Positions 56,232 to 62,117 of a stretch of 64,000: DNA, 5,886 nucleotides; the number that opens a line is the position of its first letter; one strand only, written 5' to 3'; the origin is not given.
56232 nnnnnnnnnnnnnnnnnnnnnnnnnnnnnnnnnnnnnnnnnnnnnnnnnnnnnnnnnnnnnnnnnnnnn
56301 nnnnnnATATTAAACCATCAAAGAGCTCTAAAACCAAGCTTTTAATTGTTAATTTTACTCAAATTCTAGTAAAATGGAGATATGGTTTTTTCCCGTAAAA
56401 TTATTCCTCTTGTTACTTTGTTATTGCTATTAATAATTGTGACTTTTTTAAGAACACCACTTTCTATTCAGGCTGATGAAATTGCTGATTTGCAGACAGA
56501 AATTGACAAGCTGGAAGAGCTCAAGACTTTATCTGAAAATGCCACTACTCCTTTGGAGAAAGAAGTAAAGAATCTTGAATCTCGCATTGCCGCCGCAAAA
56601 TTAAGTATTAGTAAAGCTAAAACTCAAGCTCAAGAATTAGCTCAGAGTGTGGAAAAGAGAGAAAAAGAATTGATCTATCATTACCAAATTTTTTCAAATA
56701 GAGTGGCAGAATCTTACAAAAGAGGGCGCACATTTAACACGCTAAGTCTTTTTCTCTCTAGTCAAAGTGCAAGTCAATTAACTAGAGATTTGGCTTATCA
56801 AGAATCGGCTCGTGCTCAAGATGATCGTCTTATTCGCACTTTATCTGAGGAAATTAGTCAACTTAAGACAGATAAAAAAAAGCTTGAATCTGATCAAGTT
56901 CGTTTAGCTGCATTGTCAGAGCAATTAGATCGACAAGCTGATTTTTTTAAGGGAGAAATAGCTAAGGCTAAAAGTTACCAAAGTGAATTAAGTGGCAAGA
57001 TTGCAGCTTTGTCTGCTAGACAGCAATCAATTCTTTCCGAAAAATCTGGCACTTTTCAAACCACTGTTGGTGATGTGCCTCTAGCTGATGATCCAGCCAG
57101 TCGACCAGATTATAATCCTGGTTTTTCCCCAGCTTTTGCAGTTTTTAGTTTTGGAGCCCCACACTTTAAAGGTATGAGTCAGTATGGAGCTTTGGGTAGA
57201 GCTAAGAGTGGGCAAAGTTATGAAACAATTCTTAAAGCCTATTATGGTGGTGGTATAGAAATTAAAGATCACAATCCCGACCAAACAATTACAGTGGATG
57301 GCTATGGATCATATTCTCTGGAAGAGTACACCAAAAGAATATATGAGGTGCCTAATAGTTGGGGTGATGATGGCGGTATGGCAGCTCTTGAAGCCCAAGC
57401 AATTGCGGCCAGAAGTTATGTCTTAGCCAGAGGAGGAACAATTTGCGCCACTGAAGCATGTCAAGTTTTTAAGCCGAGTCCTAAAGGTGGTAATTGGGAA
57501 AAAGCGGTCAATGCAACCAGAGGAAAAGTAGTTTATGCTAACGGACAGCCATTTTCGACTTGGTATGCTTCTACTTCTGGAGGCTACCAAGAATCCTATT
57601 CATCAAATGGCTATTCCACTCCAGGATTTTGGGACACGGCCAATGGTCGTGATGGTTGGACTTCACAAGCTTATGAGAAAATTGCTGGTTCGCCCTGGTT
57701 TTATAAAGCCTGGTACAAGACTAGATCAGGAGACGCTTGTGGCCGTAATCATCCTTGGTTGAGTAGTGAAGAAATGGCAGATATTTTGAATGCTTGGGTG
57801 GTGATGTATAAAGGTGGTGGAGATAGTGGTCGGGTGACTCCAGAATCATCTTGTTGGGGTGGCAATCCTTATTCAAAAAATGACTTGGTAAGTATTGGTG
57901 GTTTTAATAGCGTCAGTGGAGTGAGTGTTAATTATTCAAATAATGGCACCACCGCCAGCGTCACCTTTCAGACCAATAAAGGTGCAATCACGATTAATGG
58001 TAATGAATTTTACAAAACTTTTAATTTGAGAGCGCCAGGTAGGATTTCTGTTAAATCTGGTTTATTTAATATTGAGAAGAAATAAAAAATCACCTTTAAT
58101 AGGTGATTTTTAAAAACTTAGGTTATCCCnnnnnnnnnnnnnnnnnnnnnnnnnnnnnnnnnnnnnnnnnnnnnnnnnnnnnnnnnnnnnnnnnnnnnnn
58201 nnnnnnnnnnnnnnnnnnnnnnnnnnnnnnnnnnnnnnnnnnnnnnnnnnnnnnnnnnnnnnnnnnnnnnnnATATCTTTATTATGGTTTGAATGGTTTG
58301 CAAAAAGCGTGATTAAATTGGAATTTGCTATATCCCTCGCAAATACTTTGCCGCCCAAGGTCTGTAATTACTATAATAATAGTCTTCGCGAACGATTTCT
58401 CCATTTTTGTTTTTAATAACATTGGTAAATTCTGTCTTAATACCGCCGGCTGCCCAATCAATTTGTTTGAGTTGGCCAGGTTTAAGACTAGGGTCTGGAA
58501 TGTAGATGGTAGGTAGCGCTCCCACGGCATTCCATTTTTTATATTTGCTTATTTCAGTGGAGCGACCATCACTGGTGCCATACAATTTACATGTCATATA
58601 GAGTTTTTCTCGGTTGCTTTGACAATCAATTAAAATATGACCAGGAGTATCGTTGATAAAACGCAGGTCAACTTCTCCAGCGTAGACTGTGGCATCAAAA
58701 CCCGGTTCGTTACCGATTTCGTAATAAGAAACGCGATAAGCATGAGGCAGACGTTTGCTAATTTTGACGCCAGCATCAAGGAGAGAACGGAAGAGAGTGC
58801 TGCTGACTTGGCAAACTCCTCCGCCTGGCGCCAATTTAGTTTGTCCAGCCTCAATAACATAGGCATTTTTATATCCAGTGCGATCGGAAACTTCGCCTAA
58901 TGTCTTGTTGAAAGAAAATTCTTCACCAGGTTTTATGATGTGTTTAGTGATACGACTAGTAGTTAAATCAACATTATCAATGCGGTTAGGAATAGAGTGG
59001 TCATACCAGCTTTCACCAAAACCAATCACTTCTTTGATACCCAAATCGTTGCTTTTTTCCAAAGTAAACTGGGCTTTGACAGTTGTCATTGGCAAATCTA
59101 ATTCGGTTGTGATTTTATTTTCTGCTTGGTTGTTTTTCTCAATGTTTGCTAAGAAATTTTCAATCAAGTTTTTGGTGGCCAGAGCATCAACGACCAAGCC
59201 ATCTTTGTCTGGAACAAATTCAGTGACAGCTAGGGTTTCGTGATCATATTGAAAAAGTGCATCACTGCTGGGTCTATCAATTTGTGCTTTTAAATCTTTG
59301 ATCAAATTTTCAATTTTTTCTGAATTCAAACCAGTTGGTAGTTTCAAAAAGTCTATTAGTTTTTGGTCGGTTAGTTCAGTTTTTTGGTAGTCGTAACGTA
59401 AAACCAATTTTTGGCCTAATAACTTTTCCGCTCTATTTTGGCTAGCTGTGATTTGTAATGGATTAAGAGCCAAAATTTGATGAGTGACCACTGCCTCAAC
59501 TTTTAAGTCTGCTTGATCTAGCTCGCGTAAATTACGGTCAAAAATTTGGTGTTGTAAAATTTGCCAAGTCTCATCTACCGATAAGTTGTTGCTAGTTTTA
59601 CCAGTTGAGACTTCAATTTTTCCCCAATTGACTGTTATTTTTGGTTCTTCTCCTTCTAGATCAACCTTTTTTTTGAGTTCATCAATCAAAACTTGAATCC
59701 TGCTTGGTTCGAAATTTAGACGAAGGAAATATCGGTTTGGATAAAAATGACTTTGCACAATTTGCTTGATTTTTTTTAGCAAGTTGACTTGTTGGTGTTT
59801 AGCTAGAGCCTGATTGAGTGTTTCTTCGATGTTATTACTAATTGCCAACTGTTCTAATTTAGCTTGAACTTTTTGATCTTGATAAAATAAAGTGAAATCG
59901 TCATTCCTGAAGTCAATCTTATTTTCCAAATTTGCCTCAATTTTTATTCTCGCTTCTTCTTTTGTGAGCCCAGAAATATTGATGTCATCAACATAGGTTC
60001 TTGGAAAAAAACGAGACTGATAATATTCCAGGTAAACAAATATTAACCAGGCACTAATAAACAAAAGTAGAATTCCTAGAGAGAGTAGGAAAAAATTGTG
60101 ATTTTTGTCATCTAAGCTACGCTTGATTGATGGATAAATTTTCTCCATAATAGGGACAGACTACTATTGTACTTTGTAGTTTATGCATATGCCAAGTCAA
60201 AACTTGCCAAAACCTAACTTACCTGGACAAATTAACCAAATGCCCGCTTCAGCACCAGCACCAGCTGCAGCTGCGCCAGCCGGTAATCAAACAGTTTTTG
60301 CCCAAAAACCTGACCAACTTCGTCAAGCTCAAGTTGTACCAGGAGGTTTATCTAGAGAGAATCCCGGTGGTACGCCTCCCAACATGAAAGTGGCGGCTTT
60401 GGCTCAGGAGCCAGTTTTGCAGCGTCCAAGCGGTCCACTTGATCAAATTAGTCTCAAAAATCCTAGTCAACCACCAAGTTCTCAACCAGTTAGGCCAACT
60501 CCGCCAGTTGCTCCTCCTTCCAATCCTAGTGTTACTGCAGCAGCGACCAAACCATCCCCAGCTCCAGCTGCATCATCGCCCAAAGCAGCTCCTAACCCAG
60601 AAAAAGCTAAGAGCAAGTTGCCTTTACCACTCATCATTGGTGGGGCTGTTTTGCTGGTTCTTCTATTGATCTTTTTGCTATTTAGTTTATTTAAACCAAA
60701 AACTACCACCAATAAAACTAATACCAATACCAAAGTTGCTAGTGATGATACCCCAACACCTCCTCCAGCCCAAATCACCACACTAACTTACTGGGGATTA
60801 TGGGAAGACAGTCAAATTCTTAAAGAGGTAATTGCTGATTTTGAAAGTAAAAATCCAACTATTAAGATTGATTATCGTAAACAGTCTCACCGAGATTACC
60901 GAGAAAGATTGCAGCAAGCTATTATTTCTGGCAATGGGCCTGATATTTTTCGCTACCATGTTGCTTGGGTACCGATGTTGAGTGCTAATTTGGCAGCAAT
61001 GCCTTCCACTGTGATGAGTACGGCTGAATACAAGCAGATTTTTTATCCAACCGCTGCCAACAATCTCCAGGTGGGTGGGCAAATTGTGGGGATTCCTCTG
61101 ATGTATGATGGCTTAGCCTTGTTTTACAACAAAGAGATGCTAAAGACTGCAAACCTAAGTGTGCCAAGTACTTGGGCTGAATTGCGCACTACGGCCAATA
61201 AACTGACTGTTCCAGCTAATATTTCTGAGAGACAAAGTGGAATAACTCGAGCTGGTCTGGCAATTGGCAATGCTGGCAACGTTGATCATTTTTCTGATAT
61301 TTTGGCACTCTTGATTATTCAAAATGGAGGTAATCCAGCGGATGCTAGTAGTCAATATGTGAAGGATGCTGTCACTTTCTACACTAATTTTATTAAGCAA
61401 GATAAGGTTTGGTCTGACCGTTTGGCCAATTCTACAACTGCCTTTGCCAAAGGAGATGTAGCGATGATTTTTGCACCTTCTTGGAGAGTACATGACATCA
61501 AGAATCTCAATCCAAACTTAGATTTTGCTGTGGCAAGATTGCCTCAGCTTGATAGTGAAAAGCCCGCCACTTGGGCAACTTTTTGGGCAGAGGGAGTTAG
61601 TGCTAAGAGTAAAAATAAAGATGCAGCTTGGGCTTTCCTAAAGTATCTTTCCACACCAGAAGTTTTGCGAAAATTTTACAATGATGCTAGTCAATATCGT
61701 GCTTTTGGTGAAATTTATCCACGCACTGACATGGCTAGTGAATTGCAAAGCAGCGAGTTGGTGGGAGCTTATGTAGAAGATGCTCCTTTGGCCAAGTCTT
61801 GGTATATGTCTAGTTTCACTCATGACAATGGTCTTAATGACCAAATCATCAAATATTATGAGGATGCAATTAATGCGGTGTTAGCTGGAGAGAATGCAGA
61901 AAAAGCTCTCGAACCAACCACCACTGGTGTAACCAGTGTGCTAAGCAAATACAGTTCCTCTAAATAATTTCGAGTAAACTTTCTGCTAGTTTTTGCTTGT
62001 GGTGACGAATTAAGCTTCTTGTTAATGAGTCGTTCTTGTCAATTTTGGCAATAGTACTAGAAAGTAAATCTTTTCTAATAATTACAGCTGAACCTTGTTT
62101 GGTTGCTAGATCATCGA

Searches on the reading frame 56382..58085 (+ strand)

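Call 94: search_protein_families(library=pfam, proteins=[window:56382-58085:+], max_evalue=0.00001)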
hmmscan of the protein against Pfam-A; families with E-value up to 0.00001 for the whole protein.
window:56382-58085:+ (567 aa): 1 family
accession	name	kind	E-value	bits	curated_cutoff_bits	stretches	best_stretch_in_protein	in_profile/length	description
PF08486.15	SpoIID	-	3.5e-11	44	23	1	312-384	12-95/97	Stage II sporulation protein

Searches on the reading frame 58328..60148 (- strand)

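Call 94: search_protein_families(library=pfam, proteins=[window:58328-60148:-], max_evalue=0.00001)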
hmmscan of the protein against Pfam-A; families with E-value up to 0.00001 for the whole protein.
window:58328-60148:- (606 aa): 2 families
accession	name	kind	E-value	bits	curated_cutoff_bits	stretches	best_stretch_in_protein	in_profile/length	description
PF04294.18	VanW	-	8.9e-39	132.4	27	1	388-519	1-128/130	VanW like protein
PF12229.13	PG_binding_4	-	6e-19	68.8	22.1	1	96-208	3-114/117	Putative peptidoglycan binding domain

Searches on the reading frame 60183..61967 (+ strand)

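Call 94: search_protein_families(library=pfam, proteins=[window:60183-61967:+], max_evalue=0.00001)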
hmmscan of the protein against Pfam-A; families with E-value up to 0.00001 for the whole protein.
window:60183-61967:+ (594 aa): 2 families
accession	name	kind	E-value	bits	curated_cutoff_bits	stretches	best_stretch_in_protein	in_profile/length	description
PF13416.11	SBP_bac_8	-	4.4e-34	119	27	1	216-505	2-258/279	Bacterial extracellular solute-binding protein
PF01547.30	SBP_bac_1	-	7e-30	105.5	26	1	209-493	6-304/307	Bacterial extracellular solute-binding protein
